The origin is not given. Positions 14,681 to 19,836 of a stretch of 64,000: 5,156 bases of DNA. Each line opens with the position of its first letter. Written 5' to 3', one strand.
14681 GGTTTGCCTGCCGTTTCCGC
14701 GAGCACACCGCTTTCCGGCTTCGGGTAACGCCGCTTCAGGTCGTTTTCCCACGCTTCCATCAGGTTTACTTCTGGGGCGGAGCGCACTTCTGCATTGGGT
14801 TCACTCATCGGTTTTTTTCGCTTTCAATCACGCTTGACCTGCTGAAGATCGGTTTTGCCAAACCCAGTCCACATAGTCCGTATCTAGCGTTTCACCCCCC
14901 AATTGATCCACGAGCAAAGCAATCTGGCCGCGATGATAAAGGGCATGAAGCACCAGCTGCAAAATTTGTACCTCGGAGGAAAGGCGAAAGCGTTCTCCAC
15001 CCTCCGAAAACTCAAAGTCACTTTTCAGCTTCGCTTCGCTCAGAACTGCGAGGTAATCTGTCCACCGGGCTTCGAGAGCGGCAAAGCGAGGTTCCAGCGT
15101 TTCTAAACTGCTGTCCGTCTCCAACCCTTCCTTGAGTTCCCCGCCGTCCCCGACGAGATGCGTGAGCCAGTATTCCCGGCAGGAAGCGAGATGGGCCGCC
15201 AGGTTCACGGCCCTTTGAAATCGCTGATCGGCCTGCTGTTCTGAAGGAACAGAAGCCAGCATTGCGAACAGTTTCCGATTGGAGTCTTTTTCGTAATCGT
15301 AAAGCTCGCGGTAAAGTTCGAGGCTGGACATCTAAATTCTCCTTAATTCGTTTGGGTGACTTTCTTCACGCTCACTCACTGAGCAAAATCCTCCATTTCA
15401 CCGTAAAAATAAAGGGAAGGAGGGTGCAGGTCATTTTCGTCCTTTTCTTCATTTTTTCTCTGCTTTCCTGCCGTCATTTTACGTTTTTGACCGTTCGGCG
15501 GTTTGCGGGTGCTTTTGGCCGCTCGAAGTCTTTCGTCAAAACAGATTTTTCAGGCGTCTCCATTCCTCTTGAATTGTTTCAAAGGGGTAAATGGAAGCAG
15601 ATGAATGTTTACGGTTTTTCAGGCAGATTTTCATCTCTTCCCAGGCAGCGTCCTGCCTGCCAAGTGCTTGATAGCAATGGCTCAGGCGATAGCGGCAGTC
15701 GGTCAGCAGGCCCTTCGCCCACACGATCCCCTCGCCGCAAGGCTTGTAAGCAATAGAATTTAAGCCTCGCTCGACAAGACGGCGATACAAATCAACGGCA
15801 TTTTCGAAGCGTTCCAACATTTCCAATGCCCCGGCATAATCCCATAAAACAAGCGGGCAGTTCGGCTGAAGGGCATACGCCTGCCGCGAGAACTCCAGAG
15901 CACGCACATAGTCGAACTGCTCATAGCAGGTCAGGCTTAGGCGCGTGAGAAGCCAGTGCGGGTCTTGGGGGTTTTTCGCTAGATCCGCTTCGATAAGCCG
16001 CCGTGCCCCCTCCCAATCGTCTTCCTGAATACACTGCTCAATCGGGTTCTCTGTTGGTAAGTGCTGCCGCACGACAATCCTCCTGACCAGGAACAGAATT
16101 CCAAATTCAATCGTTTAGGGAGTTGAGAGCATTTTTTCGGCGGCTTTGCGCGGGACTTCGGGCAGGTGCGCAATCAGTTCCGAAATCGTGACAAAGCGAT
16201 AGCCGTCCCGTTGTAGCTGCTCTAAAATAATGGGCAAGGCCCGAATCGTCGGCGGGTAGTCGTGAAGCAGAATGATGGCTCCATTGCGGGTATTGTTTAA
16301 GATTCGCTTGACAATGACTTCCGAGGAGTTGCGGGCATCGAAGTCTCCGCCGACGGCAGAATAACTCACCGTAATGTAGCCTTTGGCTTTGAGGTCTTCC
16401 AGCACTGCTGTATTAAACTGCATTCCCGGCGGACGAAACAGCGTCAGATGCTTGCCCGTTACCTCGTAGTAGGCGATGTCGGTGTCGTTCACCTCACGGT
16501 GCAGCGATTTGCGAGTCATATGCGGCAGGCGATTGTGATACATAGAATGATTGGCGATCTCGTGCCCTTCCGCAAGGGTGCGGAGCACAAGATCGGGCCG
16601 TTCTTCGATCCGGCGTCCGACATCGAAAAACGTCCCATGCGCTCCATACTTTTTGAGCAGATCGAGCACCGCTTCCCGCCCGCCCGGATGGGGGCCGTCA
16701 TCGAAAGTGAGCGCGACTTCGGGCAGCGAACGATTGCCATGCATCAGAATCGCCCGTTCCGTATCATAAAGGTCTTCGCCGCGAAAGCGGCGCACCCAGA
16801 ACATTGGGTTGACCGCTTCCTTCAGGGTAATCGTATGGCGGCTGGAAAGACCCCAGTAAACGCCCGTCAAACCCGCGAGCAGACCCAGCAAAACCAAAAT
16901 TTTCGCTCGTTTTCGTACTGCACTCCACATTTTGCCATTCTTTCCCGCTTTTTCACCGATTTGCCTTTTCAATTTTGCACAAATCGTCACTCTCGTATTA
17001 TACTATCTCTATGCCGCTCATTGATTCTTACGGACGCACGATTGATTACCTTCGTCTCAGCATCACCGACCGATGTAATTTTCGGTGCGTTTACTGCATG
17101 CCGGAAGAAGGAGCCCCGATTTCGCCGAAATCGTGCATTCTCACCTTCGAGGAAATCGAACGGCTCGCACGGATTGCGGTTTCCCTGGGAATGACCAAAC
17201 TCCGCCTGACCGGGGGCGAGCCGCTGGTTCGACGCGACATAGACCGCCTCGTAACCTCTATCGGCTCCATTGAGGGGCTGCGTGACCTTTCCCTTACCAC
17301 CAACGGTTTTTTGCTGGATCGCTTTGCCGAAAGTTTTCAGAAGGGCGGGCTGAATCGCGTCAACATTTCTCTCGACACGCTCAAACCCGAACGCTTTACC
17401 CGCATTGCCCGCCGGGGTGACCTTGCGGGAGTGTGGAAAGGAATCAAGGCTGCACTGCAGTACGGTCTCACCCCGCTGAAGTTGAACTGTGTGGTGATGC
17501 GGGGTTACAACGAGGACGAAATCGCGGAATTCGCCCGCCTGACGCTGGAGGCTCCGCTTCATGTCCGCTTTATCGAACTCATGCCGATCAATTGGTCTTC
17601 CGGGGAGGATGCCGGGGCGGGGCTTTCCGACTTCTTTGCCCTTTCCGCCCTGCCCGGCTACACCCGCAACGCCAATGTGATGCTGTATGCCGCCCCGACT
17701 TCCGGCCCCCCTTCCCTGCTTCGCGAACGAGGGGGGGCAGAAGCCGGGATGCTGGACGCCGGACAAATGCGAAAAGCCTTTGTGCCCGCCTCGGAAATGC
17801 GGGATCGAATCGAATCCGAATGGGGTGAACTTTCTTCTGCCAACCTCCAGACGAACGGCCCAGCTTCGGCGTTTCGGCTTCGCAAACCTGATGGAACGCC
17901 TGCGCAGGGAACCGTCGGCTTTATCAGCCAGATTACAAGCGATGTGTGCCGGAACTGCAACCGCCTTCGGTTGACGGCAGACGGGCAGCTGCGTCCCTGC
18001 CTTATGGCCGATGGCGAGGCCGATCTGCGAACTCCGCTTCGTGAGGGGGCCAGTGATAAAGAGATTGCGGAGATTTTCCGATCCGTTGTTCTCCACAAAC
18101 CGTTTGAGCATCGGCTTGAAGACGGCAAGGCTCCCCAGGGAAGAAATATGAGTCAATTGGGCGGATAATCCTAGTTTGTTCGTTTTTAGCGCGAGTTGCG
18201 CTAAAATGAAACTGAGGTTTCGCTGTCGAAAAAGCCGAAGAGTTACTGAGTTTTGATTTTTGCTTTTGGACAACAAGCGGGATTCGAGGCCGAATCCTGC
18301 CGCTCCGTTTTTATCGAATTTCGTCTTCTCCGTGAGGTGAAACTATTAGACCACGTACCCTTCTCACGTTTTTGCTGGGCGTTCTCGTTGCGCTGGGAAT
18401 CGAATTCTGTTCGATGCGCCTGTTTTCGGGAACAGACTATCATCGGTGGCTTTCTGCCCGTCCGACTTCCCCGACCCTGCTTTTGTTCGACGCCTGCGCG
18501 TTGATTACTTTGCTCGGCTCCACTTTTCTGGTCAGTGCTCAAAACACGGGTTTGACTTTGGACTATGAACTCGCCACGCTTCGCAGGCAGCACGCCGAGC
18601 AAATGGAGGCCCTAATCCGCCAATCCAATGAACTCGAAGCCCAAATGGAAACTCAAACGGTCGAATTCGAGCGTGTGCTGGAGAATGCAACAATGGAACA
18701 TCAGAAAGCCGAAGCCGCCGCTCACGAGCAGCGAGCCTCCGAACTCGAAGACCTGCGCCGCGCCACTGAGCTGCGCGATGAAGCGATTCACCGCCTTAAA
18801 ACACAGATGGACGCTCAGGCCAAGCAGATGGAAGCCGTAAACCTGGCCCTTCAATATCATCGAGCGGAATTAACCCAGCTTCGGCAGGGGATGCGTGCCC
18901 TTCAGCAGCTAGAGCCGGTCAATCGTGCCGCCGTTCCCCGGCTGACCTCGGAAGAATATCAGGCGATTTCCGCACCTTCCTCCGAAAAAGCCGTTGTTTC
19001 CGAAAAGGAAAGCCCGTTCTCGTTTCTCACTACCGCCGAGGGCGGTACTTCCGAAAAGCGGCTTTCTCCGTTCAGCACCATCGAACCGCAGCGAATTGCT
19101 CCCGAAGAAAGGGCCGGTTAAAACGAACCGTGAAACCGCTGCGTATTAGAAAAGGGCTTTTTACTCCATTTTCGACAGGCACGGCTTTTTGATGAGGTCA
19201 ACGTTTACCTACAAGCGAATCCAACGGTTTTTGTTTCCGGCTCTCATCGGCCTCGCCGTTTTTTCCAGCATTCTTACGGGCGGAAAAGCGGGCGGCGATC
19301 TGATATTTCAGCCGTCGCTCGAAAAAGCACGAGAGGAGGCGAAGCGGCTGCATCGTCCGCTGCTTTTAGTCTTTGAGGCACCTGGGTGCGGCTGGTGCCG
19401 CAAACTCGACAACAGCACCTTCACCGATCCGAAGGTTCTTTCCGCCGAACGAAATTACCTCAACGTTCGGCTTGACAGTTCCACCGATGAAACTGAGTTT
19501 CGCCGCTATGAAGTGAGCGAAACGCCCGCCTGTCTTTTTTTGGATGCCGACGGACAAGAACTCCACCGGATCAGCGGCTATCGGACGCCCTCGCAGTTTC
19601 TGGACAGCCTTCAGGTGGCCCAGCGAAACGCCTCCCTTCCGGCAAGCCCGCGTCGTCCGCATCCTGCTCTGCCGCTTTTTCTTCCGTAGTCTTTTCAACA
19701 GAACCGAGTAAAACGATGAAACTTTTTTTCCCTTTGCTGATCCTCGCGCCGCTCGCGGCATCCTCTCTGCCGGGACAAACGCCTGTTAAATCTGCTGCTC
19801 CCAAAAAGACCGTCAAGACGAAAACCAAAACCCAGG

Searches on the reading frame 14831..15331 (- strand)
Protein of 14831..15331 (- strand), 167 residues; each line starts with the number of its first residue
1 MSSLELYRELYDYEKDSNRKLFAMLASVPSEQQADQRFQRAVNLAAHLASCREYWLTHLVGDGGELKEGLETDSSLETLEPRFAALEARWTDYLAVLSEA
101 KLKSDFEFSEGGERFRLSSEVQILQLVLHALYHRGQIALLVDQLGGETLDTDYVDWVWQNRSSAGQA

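Call 57: search_protein_families(library=pfam, proteins=[window:14831-15331:-], max_evalue=0.00001)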
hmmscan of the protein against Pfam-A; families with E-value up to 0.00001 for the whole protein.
window:14831-15331:- (167 aa): 1 family
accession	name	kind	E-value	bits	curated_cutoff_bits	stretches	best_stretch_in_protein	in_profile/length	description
PF05163.17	DinB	-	3.8e-15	56.7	23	1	6-158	6-159/165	DinB family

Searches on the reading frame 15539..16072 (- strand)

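Call 58: search_protein_families(library=pfam, proteins=[window:15539-16072:-], max_evalue=0.00001)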
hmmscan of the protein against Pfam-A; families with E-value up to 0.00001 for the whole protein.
window:15539-16072:- (178 aa): 3 families
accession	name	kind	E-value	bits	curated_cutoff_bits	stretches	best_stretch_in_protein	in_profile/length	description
PF14559.12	TPR_19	-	3.7e-10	40.4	25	0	51-109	3-61/68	Tetratricopeptide repeat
PF13428.12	TPR_14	-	4.8e-08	33.4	23.5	0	75-103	3-31/44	Tetratricopeptide repeat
PF07719.23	TPR_2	-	3.5e-07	30.3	27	0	42-72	4-34/34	Tetratricopeptide repeat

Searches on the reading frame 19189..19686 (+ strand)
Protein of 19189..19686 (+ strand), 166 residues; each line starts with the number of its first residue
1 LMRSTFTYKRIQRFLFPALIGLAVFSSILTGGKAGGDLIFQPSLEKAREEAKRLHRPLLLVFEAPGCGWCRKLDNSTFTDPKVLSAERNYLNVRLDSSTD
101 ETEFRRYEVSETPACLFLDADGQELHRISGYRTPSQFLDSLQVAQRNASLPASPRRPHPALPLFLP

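Call 58: search_protein_families(library=pfam, proteins=[window:19189-19686:+], max_evalue=0.00001)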
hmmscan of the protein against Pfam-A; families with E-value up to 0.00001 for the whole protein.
window:19189-19686:+ (166 aa): 2 families
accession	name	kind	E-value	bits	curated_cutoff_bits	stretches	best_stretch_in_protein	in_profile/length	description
PF13098.12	Thioredoxin_2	-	6.1e-13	49.5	27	1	52-139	2-102/104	Thioredoxin-like domain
PF13899.12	Thioredoxin_7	-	2.8e-10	40.6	27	1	42-120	4-83/83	Thioredoxin-like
